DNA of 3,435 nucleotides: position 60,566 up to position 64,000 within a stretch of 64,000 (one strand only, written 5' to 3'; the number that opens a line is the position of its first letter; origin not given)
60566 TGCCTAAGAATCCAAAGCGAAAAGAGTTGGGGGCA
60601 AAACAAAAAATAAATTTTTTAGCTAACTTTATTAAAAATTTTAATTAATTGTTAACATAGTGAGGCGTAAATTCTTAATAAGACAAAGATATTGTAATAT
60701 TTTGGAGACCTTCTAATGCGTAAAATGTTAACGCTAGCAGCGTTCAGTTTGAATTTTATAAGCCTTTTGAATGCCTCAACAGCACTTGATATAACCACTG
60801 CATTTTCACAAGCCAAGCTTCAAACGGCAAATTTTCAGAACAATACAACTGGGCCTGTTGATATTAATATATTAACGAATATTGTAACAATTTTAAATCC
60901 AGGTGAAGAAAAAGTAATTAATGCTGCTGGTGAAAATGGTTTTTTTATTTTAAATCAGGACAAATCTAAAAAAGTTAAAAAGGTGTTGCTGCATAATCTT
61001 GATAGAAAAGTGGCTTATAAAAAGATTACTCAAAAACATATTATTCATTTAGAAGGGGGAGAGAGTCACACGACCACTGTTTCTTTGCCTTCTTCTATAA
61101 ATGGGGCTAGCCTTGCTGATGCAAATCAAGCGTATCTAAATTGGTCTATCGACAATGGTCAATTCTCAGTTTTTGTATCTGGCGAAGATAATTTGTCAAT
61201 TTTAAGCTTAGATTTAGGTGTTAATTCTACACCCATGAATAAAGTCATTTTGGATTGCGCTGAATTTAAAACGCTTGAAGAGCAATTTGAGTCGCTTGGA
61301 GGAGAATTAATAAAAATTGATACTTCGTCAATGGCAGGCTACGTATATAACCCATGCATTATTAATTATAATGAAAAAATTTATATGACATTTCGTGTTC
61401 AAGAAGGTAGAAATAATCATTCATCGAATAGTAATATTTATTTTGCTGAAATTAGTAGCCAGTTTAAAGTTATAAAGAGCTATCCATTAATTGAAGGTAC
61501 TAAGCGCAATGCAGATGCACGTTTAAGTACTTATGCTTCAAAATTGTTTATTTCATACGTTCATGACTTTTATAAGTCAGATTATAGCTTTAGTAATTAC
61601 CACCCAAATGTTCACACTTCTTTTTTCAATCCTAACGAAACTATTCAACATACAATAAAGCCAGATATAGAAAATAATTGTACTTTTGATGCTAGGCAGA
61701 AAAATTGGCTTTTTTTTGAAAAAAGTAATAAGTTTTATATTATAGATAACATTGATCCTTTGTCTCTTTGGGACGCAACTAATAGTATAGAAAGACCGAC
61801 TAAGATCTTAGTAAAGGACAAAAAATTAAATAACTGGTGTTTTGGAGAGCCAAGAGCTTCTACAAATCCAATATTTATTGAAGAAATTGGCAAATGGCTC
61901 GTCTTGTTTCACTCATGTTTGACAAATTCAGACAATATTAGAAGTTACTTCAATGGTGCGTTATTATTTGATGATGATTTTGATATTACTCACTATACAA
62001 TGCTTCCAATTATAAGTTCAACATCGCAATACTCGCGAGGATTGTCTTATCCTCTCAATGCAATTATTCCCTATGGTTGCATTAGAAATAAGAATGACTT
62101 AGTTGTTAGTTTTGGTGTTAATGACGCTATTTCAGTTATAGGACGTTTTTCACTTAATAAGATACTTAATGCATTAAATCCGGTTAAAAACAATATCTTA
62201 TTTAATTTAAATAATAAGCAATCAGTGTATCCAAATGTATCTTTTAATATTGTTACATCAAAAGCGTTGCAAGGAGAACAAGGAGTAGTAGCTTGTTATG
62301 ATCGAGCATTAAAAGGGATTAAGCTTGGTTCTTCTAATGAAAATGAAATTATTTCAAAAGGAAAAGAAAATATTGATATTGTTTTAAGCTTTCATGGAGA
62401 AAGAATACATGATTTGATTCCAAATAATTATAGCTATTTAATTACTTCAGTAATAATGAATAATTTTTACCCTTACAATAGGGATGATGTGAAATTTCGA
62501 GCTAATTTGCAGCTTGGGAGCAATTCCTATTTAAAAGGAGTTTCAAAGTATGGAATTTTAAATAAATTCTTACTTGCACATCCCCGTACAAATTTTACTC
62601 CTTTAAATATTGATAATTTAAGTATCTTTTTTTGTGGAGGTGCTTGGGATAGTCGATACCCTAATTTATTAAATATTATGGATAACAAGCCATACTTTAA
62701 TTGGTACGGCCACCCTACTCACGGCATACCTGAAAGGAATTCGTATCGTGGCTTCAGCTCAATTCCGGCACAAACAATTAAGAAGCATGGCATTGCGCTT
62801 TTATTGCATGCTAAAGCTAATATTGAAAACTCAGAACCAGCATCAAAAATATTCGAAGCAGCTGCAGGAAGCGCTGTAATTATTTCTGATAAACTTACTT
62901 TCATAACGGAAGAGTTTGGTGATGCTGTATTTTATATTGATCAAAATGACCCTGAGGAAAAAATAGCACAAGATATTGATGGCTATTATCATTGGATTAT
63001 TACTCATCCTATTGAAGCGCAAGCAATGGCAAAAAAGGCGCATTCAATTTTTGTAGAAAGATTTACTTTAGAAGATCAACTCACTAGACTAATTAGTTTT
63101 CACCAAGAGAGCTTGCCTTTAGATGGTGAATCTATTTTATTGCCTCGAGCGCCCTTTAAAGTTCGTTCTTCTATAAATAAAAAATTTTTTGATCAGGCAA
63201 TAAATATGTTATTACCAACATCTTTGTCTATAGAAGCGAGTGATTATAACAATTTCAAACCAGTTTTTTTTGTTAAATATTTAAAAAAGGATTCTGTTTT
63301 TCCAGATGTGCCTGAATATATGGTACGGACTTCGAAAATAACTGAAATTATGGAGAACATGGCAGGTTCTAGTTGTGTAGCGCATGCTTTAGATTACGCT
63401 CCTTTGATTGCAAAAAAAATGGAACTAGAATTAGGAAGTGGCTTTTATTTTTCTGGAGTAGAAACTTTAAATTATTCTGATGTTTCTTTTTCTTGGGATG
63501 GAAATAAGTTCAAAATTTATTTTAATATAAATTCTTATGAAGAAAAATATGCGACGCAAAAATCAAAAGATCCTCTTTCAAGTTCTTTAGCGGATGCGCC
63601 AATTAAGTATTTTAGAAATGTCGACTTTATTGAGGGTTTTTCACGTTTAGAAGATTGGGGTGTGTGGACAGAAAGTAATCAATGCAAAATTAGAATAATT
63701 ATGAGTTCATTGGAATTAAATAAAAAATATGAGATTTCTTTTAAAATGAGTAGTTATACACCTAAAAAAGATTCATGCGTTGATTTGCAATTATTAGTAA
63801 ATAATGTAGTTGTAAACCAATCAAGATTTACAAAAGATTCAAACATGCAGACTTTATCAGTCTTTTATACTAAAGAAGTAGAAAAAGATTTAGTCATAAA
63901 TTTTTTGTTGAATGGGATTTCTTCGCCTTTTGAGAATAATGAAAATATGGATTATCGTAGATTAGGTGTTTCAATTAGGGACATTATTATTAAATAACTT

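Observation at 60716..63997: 1093-aa Sec-signal multidomain glycosyltransferase-like protein in an AT-rich, compositionally distinct gene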

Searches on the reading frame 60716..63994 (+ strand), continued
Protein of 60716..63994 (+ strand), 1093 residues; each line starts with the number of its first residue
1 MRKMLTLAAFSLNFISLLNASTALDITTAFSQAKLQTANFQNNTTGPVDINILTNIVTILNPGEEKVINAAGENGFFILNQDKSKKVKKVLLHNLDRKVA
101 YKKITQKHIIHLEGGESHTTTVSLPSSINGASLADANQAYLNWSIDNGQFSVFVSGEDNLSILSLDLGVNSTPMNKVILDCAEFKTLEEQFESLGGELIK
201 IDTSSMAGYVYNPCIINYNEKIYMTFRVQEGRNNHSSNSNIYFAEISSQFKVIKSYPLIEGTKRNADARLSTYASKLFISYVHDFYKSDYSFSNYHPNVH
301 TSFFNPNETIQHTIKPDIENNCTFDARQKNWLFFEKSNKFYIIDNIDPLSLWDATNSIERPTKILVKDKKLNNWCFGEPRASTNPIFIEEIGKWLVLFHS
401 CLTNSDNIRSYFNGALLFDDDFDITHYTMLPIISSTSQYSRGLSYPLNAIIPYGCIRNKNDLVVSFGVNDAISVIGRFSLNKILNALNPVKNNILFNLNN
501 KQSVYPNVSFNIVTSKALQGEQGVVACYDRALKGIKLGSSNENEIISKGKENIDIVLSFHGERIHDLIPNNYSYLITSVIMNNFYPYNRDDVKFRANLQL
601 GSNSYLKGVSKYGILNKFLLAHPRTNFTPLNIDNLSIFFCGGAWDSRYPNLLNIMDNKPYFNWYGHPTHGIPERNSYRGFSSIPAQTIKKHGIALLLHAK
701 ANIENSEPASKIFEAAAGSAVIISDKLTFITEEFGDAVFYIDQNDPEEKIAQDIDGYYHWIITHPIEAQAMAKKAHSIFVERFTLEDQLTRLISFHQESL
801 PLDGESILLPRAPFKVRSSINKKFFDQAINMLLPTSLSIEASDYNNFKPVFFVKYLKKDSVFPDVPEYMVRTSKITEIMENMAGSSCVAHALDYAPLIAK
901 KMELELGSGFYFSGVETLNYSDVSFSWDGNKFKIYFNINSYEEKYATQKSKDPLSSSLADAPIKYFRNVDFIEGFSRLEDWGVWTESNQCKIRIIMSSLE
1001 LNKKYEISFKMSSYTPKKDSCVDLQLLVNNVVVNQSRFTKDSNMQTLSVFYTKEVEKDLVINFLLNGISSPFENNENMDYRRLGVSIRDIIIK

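Call 88: find_encoding_contigs(protein=P0005, flank=8000, max_places=2)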
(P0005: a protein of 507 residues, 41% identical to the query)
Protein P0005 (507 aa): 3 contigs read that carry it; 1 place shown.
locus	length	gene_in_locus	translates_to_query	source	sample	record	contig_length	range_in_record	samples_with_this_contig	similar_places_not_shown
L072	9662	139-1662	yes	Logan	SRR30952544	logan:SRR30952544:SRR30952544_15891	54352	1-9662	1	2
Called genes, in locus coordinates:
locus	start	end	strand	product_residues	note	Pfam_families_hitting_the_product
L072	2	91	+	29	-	?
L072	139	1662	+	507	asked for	PF13524:Glyco_trans_1_2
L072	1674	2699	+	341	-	-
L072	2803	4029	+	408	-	PF05686:Glyco_transf_90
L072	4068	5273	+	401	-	PF00534:Glycos_transf_1, PF13692:Glyco_trans_1_4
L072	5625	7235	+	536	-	-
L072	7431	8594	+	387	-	PF20706:GT4-conflict, PF00534:Glycos_transf_1, PF13692:Glyco_trans_1_4, PF13524:Glyco_trans_1_2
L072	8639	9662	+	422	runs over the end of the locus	PF01943:Polysacc_synt, PF13440:Polysacc_synt_3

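Call 102: find_encoding_contigs(protein=P0019, flank=9000, max_places=1)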
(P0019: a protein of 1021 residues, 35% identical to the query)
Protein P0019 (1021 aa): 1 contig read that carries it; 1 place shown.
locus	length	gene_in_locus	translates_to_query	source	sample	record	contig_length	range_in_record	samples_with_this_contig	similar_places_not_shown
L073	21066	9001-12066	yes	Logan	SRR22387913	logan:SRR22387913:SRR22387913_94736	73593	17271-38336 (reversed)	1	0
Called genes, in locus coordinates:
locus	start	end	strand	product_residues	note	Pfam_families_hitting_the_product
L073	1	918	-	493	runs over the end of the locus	-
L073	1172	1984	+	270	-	PF01656:CbiA, PF09140:MipZ, PF10609:ParA (weak), PF13614:AAA_31 (weak)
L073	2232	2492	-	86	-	-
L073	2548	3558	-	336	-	PF00478:IMPDH (faint), PF03060:NMO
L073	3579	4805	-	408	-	PF00696:AA_kinase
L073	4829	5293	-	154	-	PF00436:SSB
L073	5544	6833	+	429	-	PF03109:ABC1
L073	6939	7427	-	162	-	PF10768:FliX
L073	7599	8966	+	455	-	PF04488:Gly_transf_sug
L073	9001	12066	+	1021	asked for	PF13524:Glyco_trans_1_2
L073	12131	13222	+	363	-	PF00685:Sulfotransfer_1 (faint)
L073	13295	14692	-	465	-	PF11638:DnaA_N, PF00308:Bac_DnaA, PF00004:AAA (weak), PF08299:Bac_DnaA_C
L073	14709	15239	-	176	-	-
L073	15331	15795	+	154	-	PF06262:Zincin_1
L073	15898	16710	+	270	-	PF00510:COX3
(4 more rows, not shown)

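Call 103: find_encoding_contigs(protein=P0012, flank=9000, max_places=1)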
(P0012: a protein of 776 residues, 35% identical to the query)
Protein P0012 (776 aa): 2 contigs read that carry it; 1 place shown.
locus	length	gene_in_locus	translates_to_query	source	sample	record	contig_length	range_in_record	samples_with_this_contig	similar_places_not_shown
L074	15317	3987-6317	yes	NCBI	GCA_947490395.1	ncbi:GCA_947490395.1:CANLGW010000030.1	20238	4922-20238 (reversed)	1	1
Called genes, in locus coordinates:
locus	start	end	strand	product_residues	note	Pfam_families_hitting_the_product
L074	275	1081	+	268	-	PF02673:BacA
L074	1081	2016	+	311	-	PF03706:LPG_synthase_TM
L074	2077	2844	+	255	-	PF00994:MoCF_biosynth, PF24102:FLAD1_M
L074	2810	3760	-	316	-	PF01063:Aminotran_4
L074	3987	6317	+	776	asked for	PF13524:Glyco_trans_1_2 (weak)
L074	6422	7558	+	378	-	PF04577:Glyco_transf_61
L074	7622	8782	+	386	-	-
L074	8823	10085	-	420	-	PF01474:DAHP_synth_2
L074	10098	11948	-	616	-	PF13522:GATase_6, PF13537:GATase_7, PF01380:SIS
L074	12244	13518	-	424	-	PF07804:HipA_C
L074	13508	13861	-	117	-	-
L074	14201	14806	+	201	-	-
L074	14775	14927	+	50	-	-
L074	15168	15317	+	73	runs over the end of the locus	-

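Call 104: find_encoding_contigs(protein=P0023, flank=9000, max_places=1)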
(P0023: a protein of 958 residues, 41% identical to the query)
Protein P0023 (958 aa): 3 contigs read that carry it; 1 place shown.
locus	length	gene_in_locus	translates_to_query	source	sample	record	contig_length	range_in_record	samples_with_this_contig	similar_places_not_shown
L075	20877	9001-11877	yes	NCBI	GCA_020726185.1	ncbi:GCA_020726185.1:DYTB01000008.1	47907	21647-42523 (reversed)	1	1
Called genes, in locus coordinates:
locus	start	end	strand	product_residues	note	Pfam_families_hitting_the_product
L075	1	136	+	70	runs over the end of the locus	PF16870:OxoGdeHyase_C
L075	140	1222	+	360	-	PF00364:Biotin_lipoyl, PF25984:BSH_YknX (faint), PF25997:BSH_YhbJ (weak), PF00198:2-oxoacid_dh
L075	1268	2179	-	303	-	-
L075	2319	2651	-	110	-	-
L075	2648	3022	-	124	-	-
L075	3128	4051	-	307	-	-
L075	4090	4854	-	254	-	-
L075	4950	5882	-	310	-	PF01479:S4, PF00849:PseudoU_synth_2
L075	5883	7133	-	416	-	PF00817:IMS, PF11799:IMS_C, PF13438:DUF4113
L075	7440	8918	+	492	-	-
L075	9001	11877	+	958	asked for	PF13524:Glyco_trans_1_2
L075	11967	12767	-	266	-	-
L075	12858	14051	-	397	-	PF07690:MFS_1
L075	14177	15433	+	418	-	PF03952:Enolase_N, PF00113:Enolase_C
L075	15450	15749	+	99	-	PF04977:DivIC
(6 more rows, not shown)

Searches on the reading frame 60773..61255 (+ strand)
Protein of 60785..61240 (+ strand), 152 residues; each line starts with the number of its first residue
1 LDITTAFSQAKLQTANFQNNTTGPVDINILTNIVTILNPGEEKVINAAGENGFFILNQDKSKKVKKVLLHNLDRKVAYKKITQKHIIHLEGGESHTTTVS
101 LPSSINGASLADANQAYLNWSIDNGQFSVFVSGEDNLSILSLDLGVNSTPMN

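Call 81: search_protein_families(library=ncbifam, proteins=[window:60785-61240:+], max_evalue=0.1)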
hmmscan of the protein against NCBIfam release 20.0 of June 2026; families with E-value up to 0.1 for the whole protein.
window:60785-61240:+ (152 aa): 1 family
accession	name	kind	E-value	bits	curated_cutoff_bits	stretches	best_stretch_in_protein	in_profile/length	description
NF006565.0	PRK09072.1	equivalog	0.0083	15.7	238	1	38-78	77-117/265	SDR family oxidoreductase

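Call 96: search_solved_structures(query=A7, max_evalue=10)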
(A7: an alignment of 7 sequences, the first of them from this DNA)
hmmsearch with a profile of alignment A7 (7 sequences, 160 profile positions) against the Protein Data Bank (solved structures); distinct sequences matched with E-value up to 10: 4.
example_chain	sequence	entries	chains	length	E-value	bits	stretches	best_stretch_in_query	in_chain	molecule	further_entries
8bl3_A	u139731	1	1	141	0.029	17.5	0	87-109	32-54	scIg12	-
8bl6_A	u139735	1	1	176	0.031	17.3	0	74-108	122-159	dIG14-scdim-EF62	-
6e5c_A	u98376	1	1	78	0.7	12.9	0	92-111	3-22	De novo beta protein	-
1js9_A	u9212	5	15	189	0.96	12.5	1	40-80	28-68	Coat protein | Capsid protein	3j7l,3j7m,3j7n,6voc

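Call 97: search_protein_families(library=pfam, alignment_id=A7, max_evalue=1)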
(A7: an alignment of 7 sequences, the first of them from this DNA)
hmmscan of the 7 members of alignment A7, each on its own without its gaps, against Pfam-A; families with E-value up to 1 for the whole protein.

A. member 1, seq(161 aa): 2 families
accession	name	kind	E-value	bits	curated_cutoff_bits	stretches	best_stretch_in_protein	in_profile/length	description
PF14310.12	Fn3-like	-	0.062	13.9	25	1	91-136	27-68/71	Fibronectin type III-like domain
PF00217.24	ATP-gua_Ptrans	-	0.091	12.6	22.4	1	62-151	13-83/203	ATP:guanido phosphotransferase, C-terminal catalytic domain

B. families by the number of members that match (of 7 scanned): 7 families
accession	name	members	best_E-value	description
PF21633.3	MOV-10_Ig-like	1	0.0055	Helicase MOV-10, Ig-like domain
PF08339.15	RTX_C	1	0.0062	RTX C-terminal domain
PF02927.20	CelD_N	1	0.059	Cellulase N-terminal ig-like domain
PF14310.12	Fn3-like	1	0.062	Fibronectin type III-like domain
PF00217.24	ATP-gua_Ptrans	1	0.091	ATP:guanido phosphotransferase, C-terminal catalytic domain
PF06280.18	fn3_5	1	0.14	Fn3-like domain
PF00932.25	LTD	1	0.14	Lamin Tail Domain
